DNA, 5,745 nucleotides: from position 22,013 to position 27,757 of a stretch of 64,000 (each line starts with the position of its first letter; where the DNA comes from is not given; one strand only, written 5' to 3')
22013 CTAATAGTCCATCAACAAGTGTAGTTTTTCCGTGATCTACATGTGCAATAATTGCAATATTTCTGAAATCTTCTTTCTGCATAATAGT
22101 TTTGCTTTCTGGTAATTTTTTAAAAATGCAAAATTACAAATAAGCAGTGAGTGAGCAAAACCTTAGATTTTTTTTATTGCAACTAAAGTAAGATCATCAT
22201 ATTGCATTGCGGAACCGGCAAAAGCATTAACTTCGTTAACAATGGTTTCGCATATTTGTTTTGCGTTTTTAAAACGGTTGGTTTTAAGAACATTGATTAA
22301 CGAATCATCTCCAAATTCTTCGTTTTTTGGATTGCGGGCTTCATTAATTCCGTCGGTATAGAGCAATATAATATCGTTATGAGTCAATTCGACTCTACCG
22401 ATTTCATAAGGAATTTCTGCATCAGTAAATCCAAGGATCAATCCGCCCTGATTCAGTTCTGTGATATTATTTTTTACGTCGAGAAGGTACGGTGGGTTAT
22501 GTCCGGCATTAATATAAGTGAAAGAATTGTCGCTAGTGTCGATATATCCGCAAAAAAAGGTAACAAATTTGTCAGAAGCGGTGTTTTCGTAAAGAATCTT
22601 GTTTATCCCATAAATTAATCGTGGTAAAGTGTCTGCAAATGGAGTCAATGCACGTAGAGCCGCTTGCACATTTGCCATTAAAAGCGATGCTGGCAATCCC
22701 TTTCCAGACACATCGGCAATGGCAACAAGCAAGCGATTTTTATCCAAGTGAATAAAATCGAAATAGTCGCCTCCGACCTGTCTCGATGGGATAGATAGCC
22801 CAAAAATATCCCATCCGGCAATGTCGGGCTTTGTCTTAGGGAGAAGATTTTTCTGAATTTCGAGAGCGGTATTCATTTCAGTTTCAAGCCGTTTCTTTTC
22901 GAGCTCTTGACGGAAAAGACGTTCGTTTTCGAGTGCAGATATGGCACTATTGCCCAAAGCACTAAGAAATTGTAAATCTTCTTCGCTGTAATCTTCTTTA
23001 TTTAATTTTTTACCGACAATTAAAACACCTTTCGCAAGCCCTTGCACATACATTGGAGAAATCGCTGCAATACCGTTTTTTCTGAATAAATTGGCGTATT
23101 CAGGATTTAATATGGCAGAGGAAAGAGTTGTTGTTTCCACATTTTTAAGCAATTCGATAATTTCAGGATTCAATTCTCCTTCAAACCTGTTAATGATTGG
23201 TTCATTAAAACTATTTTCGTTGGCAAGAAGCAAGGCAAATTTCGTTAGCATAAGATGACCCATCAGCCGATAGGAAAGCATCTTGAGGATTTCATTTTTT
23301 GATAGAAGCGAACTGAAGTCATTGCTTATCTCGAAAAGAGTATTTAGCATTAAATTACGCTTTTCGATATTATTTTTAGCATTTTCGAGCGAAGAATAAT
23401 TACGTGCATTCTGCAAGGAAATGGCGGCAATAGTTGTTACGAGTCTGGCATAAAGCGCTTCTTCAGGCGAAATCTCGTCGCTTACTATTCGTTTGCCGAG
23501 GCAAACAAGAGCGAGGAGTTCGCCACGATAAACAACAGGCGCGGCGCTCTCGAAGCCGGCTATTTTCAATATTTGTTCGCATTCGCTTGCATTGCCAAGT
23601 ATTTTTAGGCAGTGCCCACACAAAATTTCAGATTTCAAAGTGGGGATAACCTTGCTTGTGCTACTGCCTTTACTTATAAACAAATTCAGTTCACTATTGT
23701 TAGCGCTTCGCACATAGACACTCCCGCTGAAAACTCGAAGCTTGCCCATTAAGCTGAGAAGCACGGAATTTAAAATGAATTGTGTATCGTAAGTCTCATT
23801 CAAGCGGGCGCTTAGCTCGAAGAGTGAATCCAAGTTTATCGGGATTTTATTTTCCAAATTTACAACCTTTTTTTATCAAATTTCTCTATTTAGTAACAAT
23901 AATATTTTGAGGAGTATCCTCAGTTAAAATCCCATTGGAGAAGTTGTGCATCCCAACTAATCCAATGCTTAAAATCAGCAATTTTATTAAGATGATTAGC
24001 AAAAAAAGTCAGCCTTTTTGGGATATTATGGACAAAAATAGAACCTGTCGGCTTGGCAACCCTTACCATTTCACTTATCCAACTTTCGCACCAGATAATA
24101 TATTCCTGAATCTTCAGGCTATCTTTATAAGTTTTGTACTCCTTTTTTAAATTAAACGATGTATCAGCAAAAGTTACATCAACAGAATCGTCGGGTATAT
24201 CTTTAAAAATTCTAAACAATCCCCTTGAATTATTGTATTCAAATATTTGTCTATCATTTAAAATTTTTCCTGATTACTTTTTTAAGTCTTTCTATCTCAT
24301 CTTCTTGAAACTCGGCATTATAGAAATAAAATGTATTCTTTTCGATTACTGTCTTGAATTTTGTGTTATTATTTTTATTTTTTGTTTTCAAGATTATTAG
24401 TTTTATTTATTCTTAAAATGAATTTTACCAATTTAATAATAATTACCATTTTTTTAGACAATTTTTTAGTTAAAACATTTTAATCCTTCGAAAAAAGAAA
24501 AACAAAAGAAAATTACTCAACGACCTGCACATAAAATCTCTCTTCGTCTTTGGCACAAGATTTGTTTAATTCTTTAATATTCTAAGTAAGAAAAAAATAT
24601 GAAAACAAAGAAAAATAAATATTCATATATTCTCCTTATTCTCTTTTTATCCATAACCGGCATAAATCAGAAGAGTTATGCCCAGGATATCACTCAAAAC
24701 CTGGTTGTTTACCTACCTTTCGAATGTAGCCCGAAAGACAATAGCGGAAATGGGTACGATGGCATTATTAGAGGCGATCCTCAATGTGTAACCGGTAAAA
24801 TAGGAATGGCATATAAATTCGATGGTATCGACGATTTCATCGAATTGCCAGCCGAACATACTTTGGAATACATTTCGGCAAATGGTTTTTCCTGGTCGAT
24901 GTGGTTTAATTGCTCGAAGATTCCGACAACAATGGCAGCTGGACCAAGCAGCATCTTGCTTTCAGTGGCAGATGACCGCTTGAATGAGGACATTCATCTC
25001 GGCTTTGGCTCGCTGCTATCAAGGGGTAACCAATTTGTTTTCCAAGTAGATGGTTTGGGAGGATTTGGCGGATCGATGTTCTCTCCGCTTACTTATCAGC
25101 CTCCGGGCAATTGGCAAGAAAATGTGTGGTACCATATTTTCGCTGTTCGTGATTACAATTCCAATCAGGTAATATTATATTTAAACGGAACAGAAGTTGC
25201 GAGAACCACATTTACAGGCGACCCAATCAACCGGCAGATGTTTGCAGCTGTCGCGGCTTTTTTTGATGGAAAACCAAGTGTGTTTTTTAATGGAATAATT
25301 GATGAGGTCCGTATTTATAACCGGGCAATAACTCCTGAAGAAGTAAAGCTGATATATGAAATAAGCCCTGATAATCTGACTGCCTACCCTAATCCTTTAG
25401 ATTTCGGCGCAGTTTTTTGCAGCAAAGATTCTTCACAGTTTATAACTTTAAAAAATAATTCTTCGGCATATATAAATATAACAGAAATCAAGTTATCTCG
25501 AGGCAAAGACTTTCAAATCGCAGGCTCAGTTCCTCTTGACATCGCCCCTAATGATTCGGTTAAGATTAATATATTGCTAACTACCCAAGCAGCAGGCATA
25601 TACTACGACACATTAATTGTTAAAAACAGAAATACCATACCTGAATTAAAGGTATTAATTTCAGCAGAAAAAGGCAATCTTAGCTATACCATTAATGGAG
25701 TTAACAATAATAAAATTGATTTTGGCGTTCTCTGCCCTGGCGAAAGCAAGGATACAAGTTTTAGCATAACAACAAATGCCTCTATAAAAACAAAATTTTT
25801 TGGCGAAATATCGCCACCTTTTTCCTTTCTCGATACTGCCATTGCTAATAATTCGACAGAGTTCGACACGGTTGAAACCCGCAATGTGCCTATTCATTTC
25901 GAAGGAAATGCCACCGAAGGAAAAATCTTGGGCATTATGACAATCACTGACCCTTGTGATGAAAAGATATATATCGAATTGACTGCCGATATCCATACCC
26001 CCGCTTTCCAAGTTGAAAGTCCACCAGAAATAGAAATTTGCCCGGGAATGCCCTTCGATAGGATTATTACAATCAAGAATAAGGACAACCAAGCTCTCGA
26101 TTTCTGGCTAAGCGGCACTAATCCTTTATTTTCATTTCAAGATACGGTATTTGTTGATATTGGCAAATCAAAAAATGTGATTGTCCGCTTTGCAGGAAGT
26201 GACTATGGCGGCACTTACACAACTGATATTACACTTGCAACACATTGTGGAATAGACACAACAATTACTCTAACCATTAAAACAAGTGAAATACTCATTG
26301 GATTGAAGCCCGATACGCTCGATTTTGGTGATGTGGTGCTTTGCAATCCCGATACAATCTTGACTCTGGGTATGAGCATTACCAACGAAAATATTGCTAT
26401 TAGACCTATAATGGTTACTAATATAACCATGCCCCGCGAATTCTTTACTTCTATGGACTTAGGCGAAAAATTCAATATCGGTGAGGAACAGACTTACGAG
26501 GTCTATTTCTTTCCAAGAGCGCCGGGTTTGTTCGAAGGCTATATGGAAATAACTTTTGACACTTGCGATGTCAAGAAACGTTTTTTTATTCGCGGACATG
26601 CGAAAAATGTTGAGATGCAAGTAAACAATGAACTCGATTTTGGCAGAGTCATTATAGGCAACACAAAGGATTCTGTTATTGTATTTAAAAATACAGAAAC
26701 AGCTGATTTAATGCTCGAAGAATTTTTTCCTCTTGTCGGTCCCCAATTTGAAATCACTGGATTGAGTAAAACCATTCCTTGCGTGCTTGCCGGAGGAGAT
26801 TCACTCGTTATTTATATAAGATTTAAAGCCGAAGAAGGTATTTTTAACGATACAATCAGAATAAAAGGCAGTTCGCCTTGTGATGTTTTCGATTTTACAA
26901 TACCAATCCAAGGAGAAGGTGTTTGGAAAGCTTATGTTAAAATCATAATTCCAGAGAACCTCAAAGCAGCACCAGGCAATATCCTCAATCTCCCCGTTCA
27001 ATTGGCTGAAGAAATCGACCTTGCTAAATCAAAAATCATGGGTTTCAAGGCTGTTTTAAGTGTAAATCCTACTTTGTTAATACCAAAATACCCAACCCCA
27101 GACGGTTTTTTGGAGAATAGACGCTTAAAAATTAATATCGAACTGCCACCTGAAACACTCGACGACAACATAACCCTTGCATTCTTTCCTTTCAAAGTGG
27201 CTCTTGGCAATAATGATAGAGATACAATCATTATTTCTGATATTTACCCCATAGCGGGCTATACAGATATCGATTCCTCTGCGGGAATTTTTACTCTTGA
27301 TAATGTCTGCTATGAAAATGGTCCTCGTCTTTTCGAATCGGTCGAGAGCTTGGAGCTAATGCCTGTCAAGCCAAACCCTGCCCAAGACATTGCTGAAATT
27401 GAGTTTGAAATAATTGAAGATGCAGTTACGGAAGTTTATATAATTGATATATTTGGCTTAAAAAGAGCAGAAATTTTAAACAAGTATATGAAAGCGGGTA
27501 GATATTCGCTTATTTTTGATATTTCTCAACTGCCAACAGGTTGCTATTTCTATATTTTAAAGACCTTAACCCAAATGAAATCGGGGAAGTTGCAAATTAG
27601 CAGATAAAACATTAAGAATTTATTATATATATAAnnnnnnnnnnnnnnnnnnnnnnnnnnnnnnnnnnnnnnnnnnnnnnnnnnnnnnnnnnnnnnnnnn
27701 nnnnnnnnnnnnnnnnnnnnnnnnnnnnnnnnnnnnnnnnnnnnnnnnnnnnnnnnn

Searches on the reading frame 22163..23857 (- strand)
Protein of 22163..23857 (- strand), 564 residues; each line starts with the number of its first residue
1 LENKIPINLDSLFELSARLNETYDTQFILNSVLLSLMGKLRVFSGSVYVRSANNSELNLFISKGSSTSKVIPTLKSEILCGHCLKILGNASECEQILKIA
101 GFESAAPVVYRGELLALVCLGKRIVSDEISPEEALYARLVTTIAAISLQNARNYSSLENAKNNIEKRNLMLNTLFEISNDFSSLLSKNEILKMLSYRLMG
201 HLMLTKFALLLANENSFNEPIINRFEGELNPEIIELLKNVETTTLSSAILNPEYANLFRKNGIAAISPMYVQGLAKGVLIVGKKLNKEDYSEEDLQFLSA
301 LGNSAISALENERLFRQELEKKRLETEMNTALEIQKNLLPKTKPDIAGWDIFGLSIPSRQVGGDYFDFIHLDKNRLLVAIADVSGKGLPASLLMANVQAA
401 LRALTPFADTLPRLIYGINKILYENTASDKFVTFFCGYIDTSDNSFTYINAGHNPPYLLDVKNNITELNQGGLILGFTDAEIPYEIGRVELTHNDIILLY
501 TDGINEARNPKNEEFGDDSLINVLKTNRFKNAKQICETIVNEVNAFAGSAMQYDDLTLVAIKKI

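Call 24: search_protein_families(library=pfam, proteins=[window:22163-23857:-], max_evalue=0.001)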
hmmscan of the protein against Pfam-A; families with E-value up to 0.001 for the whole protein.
window:22163-23857:- (564 aa): 1 family
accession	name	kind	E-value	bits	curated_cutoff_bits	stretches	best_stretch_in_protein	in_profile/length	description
PF07228.17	SpoIIE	-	3.4e-46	158.1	25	1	373-562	2-190/192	Stage II sporulation protein E (SpoIIE)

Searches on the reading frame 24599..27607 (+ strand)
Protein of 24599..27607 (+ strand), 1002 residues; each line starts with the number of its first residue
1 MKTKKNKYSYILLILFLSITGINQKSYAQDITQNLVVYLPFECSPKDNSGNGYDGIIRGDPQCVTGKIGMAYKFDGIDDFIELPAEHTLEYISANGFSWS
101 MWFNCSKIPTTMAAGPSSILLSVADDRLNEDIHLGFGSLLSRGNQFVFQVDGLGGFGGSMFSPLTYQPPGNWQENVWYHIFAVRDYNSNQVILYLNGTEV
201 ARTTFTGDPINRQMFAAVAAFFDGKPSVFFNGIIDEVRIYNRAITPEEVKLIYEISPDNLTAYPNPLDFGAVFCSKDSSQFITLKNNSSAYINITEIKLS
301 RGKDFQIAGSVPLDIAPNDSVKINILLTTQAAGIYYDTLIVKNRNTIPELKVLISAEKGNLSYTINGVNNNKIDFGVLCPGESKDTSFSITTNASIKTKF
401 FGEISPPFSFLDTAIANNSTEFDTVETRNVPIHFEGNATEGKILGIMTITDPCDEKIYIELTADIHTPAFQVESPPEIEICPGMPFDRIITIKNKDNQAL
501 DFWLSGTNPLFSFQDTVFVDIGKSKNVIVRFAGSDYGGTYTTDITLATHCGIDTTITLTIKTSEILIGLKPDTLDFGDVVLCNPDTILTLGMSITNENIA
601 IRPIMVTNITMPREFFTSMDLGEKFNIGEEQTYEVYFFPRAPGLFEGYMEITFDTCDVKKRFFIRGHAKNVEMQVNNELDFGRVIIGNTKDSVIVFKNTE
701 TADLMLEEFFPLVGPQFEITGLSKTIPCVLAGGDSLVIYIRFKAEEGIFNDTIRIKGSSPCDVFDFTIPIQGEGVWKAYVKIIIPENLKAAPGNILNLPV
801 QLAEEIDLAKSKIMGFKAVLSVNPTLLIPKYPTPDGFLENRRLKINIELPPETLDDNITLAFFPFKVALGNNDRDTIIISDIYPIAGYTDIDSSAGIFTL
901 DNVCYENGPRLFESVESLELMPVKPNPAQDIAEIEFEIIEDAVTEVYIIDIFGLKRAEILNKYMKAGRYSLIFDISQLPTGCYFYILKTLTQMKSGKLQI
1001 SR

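Call 6: search_protein_families(library=pfam, proteins=[window:24599-27607:+], max_evalue=0.01)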
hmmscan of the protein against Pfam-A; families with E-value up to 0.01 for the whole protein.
window:24599-27607:+ (1002 aa): 9 families
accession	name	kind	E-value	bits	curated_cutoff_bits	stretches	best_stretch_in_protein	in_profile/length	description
PF13385.13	Laminin_G_3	-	9.9e-22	78.2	27.6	1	76-250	2-151/151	Concanavalin A-like lectin/glucanases superfamily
PF22073.2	Cep192_D4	-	5.8e-12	46.2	35.5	1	266-352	10-103/112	Cep192 domain 4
PF22544.2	HYDIN_VesB_CFA65-like_Ig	-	3.5e-10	40.5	25.5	0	490-561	25-98/100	HYDIN/CFA65/VesB-like, Ig-like domain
PF12371.14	TMEM131_like_N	-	1e-08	35.7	28.8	0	569-651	3-82/84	Transmembrane protein 131-like N-terminal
PF15780.11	ASH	-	2.3e-07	31.4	27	0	266-342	13-89/98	Abnormal spindle-like microcephaly-assoc'd, ASPM-SPD-2-Hydin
PF18962.6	Por_Secre_tail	-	1.4e-05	25.7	27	1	925-999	3-74/75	Secretion system C-terminal sorting domain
PF07610.17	DUF1573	-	0.00041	20.8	26.1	0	676-757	5-83/98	Protein of unknown function (DUF1573)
PF02973.23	Sialidase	-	0.0037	17.2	26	1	181-250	109-182/189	Sialidase, N-terminal domain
PF00932.25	LTD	-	0.0061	17.3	34.3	0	278-323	22-67/109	Lamin Tail Domain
